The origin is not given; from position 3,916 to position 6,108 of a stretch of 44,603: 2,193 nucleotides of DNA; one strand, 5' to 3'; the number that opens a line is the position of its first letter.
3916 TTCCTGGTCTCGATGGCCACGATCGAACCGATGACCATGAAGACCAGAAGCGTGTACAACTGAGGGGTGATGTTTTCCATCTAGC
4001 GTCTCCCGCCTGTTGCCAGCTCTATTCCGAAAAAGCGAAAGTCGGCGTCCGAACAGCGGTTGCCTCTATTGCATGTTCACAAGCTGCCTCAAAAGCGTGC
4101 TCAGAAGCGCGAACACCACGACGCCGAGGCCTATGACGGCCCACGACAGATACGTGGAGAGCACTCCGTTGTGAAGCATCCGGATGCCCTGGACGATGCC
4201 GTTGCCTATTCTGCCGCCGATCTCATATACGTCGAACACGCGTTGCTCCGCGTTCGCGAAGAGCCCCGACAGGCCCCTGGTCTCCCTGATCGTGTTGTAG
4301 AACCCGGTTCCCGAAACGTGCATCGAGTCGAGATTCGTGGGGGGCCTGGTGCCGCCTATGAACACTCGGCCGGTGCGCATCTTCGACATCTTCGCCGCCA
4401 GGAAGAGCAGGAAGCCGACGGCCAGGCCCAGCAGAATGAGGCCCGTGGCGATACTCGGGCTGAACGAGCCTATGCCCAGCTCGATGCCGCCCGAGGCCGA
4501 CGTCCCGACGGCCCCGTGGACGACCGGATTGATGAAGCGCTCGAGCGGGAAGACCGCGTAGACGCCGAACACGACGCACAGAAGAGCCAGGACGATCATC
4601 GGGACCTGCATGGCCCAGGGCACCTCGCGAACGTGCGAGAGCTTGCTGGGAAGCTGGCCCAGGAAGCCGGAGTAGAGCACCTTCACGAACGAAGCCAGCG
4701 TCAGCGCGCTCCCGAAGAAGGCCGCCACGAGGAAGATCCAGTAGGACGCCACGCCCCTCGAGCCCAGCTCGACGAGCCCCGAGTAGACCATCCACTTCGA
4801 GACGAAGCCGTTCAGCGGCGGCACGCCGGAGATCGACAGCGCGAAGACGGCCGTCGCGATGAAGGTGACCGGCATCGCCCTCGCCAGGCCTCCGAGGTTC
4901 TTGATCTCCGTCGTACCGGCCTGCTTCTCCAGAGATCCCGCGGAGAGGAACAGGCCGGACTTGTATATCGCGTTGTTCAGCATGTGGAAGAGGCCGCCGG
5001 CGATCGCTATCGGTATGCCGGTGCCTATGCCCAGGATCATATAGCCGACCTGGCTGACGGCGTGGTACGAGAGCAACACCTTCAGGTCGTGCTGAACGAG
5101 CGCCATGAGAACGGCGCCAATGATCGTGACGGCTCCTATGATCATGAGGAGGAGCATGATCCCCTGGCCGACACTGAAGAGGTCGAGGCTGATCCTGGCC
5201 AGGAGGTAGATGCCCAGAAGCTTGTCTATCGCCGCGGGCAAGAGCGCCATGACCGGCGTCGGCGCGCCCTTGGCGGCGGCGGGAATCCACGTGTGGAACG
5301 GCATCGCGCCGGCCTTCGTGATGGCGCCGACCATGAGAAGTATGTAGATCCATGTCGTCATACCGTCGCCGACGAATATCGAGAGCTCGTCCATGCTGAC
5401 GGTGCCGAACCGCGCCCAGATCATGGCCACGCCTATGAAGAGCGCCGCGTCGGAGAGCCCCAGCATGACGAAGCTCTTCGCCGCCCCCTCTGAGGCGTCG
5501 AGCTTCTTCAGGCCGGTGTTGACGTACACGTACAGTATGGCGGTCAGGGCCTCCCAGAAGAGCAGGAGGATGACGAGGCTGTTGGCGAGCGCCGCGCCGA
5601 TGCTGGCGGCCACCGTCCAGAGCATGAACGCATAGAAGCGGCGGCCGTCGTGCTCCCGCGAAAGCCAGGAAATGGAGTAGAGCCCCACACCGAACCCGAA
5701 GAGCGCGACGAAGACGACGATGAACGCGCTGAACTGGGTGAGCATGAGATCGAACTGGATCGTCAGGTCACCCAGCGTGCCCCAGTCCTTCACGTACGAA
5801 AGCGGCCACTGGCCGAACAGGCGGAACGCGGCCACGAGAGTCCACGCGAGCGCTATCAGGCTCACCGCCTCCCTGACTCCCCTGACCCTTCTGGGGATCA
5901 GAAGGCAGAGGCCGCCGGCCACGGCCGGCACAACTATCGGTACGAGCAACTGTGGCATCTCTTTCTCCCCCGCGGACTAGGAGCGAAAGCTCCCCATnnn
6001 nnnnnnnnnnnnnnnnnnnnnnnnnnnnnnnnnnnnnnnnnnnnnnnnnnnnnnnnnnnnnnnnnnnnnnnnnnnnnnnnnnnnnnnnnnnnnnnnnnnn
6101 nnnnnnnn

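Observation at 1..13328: Mrp-linked group-4 [NiFe]-hydrogenase operon with a non-canonical electron-input module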

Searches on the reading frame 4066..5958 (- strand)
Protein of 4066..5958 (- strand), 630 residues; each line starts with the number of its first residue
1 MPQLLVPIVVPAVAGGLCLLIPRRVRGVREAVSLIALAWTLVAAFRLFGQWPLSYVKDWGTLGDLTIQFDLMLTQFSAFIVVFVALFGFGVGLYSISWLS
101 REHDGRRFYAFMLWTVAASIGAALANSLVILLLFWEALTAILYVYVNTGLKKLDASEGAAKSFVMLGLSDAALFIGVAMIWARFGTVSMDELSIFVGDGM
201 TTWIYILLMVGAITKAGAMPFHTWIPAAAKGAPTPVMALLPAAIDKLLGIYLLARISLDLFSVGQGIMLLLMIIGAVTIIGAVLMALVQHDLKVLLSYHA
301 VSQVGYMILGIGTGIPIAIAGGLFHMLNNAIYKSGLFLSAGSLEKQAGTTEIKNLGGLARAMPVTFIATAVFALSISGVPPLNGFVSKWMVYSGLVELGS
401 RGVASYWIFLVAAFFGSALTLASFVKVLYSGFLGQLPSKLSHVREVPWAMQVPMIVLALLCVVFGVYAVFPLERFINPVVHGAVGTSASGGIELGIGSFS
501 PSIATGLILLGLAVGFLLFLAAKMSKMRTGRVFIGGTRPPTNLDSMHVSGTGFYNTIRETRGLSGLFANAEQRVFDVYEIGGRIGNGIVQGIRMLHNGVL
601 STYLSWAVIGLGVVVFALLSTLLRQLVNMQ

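Call 5: search_protein_families(library=pfam, proteins=[window:4066-5958:-], max_evalue=0.01)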
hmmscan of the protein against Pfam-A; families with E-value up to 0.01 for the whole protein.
window:4066-5958:- (630 aa): 2 families
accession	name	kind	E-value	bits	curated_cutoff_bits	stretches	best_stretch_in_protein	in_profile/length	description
PF00361.26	Proton_antipo_M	-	5.6e-57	193.6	21.5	1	125-419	1-293/294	NADH:quinone oxidoreductase/Mrp antiporter, TM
PF00662.26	Proton_antipo_N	-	8.6e-06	26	24.5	1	59-109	1-51/51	NADH-Ubiquinone oxidoreductase (complex I), chain 5 N-terminus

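Call 7: search_protein_families(library=ncbifam, proteins=[window:4066-5958:-], max_evalue=0.001)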
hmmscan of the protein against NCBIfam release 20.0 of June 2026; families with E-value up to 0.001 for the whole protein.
window:4066-5958:- (630 aa): 71 families (the best 25 are shown)
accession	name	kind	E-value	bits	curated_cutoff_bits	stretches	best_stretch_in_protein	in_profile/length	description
NF006419.0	PRK08668.1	equivalog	1.9e-84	284.5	617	1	4-616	4-610/613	NADH dehydrogenase subunit M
NF005141.0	PRK06590.1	equivalog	1.4e-78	265.3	556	1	7-620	8-611/615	NADH-quinone oxidoreductase subunit L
NF006240.0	PRK08376.1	subfamily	3.9e-75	253.7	662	1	63-481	78-505/521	putative monovalent cation/H+ antiporter subunit D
TIGR01974.1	NDH_I_L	subfamily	3.2e-74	251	407.5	1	31-617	31-628/630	NADH-quinone oxidoreductase subunit L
NF009287.0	PRK12647.1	equivalog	5.1e-72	243.6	937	1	62-529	63-525/773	putative monovalent cation/H+ antiporter subunit A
NF009288.0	PRK12648.1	equivalog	8.1e-68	229.4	1104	1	9-524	8-525/954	monovalent cation/H+ antiporter subunit A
NF005097.0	PRK06525.1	equivalog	2.4e-67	227.7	430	1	5-469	6-476/480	hydrogenase 4 subunit D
NF005086.0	PRK06521.1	equivalog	5.9e-66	223.3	667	1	9-558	13-590/669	hydrogenase 4 subunit B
TIGR00940.1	2a6301s01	subfamily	7.1e-64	216.4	920.45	1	62-521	62-541/793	monovalent cation:proton antiporter subunit A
NF009310.0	PRK12668.1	equivalog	1.9e-62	211.9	564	1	17-468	19-434/584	Na(+)/H(+) antiporter subunit D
NF006236.0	PRK08375.1-1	equivalog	3.4e-62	211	663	1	4-477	9-489/493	putative monovalent cation/H+ antiporter subunit D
NF009289.0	PRK12649.1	equivalog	8.4e-62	209.6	1117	1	21-498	28-515/789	putative monovalent cation/H+ antiporter subunit A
NF009290.0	PRK12650.1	equivalog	6.6e-60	203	980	1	14-489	16-492/966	DUF4040 family protein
NF009285.0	PRK12645.1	equivalog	9.4e-60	202.7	1028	1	61-521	64-548/804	Na+/H+ antiporter subunit A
NF009284.0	PRK12644.1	equivalog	3.9e-59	200.6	962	1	6-524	7-524/975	Na+/H+ antiporter subunit A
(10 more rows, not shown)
